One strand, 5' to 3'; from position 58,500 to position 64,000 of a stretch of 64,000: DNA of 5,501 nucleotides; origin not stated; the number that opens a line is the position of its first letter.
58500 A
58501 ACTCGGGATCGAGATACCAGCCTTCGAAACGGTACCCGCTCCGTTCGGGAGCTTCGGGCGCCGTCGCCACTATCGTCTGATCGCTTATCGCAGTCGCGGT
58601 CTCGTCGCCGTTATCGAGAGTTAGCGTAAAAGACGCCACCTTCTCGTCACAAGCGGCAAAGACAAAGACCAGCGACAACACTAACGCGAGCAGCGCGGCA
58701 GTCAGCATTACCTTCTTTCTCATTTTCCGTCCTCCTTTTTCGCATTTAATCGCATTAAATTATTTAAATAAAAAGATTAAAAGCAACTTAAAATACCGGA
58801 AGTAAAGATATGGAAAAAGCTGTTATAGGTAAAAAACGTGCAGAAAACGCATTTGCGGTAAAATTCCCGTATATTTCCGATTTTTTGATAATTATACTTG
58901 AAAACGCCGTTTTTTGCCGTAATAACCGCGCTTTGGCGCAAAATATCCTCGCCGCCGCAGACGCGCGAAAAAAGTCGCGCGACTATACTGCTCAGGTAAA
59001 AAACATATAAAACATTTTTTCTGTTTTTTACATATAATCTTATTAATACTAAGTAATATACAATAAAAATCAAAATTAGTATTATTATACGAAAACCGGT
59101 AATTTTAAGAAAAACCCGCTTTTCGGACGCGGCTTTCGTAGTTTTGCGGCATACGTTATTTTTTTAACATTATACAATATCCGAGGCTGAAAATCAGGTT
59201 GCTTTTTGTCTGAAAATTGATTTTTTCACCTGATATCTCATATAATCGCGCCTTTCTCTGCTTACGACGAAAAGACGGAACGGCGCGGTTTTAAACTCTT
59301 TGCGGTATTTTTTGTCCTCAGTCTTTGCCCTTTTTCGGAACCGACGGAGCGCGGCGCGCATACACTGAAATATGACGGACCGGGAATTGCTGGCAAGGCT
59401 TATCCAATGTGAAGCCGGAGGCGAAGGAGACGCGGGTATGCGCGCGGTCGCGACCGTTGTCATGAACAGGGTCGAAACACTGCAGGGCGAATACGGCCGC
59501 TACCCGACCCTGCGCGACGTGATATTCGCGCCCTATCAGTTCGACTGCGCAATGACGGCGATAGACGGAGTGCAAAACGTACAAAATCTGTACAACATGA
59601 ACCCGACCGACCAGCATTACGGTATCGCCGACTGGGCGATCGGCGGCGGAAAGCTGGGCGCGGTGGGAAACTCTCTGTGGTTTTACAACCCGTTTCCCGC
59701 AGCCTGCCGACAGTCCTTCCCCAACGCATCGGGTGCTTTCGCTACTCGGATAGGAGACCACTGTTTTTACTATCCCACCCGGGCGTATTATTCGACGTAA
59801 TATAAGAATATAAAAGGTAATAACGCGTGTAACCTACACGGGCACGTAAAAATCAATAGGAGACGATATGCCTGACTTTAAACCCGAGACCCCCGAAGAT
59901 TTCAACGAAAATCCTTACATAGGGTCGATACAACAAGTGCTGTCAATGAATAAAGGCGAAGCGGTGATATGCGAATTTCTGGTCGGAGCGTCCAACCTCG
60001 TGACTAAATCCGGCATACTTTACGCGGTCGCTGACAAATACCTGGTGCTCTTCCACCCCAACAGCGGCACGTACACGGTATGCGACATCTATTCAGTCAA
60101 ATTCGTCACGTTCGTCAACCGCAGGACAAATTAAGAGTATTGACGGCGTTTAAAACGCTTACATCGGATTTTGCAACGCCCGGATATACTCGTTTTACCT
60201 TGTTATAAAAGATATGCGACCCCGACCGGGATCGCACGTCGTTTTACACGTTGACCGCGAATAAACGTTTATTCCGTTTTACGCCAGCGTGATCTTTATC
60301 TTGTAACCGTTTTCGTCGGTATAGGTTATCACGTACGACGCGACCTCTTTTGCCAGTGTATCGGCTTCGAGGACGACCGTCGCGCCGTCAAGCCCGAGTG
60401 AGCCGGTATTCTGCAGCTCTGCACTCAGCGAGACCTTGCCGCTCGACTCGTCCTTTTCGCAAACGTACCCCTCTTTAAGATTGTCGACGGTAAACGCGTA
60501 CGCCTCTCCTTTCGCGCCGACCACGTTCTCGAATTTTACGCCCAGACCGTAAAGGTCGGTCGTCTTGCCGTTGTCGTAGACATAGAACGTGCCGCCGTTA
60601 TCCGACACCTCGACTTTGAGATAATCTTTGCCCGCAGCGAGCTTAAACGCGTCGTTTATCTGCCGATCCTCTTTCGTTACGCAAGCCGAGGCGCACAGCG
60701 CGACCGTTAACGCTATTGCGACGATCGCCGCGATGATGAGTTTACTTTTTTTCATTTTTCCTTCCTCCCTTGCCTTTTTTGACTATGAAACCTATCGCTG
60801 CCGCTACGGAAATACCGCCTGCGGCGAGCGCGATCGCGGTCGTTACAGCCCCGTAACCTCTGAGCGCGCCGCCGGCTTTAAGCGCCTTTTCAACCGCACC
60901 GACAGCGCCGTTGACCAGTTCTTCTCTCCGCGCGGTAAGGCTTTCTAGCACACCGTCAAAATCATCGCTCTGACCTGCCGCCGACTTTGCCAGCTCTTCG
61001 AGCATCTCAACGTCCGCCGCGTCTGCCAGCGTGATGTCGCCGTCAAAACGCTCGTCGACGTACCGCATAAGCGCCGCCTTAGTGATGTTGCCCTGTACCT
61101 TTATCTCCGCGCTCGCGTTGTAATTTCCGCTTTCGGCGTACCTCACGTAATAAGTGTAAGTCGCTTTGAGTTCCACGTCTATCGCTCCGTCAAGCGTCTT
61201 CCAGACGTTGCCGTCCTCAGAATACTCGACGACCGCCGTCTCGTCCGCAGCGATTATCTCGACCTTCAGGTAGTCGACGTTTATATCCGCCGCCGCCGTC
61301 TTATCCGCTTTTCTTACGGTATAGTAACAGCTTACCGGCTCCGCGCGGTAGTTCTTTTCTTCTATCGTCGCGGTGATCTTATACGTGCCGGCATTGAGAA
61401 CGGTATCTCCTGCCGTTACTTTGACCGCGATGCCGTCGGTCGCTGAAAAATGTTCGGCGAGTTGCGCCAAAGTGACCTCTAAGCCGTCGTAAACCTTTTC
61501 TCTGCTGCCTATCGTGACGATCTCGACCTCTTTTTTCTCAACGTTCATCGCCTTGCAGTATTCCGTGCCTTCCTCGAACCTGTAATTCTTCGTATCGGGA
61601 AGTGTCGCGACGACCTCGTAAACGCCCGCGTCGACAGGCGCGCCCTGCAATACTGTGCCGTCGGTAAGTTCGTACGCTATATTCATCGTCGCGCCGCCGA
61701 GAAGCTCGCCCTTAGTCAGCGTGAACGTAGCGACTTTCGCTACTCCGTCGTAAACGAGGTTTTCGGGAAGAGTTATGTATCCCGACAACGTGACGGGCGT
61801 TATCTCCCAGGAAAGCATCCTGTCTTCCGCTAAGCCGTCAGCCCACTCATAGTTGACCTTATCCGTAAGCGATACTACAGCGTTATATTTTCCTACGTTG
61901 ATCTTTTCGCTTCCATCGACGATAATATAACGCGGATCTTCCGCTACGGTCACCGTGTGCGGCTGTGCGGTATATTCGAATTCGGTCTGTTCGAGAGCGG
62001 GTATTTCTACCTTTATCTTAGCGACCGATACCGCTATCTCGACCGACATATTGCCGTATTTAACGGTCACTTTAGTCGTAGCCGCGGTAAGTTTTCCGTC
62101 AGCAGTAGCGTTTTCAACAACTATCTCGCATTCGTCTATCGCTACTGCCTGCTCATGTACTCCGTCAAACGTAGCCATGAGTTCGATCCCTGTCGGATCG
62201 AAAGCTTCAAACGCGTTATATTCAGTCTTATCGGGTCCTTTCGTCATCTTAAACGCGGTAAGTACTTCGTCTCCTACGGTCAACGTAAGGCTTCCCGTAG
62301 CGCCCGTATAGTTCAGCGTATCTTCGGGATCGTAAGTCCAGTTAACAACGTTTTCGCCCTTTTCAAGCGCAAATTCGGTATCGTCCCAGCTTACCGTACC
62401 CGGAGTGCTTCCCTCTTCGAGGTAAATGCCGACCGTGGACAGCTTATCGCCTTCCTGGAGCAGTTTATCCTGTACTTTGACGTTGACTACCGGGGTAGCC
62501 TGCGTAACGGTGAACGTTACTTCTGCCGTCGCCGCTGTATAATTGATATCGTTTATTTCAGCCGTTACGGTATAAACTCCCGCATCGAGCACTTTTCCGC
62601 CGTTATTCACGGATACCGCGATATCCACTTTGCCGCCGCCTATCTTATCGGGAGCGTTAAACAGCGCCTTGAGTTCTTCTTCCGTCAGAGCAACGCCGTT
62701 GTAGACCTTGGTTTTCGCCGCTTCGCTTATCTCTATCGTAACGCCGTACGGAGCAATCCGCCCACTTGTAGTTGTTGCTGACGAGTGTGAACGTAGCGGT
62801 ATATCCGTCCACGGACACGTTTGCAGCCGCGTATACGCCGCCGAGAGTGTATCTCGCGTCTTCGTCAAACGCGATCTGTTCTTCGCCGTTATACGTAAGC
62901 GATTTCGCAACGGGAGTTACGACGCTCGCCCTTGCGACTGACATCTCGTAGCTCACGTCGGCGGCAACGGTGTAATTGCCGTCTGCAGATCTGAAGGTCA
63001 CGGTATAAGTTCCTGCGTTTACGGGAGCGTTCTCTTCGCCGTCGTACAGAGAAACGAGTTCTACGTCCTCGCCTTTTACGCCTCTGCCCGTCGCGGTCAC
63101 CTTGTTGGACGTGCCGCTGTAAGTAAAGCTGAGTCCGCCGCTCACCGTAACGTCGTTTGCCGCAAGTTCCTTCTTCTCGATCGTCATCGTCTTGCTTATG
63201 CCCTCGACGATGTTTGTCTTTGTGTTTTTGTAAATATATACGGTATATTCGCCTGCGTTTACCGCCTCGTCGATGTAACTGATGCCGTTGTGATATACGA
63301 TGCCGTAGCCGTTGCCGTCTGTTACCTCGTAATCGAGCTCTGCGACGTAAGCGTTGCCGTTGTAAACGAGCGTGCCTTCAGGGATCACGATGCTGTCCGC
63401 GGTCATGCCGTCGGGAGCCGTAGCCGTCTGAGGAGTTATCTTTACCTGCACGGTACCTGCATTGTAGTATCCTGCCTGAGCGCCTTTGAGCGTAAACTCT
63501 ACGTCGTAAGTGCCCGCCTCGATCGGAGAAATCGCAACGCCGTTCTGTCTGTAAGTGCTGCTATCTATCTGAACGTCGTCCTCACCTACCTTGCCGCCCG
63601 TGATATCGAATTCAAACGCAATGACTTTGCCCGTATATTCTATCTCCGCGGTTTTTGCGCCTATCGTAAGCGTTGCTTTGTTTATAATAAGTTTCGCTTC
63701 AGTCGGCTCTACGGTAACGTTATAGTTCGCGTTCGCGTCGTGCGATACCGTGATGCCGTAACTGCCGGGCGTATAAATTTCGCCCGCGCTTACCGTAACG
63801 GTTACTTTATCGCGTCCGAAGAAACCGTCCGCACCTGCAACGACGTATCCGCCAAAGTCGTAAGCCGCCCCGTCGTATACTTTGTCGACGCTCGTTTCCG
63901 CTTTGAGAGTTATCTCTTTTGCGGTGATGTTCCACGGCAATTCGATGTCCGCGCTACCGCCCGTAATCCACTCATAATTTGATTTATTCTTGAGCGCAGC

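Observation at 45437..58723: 13.2-kb translationally coupled operon: giant lipoprotein, doubly anchored repeat protein and small lipoprotein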

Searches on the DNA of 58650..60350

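Call 67: search_rna_families(source=window, start=58650, end=60350, threshold=evalue, max_evalue=1)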
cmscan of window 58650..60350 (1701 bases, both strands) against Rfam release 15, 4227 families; matches with E-value up to 1: 0.
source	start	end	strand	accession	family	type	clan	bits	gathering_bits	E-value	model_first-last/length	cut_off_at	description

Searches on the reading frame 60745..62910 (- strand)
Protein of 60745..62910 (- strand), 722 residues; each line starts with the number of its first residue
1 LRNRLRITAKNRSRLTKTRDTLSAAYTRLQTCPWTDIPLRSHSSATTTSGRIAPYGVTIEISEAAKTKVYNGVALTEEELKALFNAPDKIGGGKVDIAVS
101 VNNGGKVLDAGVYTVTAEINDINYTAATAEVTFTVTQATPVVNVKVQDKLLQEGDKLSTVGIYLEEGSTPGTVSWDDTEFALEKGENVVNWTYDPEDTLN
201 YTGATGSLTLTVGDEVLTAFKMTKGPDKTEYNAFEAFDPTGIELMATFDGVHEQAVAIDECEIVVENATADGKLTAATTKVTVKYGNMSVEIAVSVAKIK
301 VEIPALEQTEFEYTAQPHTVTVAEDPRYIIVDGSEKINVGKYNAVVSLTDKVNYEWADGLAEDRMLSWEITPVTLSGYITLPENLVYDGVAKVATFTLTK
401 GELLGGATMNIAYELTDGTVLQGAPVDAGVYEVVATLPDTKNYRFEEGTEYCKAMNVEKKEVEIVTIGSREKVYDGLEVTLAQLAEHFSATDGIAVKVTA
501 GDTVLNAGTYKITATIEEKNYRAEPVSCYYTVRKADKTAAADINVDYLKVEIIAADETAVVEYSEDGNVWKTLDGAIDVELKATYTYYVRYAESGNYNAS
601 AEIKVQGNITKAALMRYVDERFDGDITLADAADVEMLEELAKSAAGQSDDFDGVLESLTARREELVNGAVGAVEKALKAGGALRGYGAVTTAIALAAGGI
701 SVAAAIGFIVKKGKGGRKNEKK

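Call 65: search_protein_families(library=pfam, proteins=[window:60745-62910:-], max_evalue=0.1)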
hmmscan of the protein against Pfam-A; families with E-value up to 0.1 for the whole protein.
window:60745-62910:- (722 aa): 5 families
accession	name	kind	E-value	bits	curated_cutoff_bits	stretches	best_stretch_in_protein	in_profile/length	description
PF18887.5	MBG_3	-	3e-12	46.9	25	3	465-523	3-60/72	MBG domain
PF12985.13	DUF3869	-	0.01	16.5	24.5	1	251-300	22-72/85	Domain of unknown function (DUF3869)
PF07523.18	Big_3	-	0.044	14.5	21.2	1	226-296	3-68/68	Bacterial Ig-like domain (group 3)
PF14524.12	Wzt_C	-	0.068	13.6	30.4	0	485-530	75-119/143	Wzt C-terminal domain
PF18356.7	DUF5608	-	0.07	13.6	25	0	415-434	16-34/56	Domain of unknown function (DUF5608)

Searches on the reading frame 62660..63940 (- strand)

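Call 65: search_protein_families(library=pfam, proteins=[window:62660-63940:-], max_evalue=0.1)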
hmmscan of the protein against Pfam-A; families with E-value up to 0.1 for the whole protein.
window:62660-63940:- (427 aa): 4 families
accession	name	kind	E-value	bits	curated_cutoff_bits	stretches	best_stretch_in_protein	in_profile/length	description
PF18887.5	MBG_3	-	2.7e-06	27.8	25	1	264-328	3-63/72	MBG domain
PF18676.6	MBG_2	-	0.0013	19.8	25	1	32-79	22-68/72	MBG domain (YGX type)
PF09912.14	DUF2141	-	0.012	15.9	24.4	0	56-81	51-80/112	Uncharacterized protein conserved in bacteria (DUF2141)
PF13856.12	Gifsy-2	-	0.074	13.6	24.1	0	346-390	22-66/99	ATP-binding sugar transporter from pro-phage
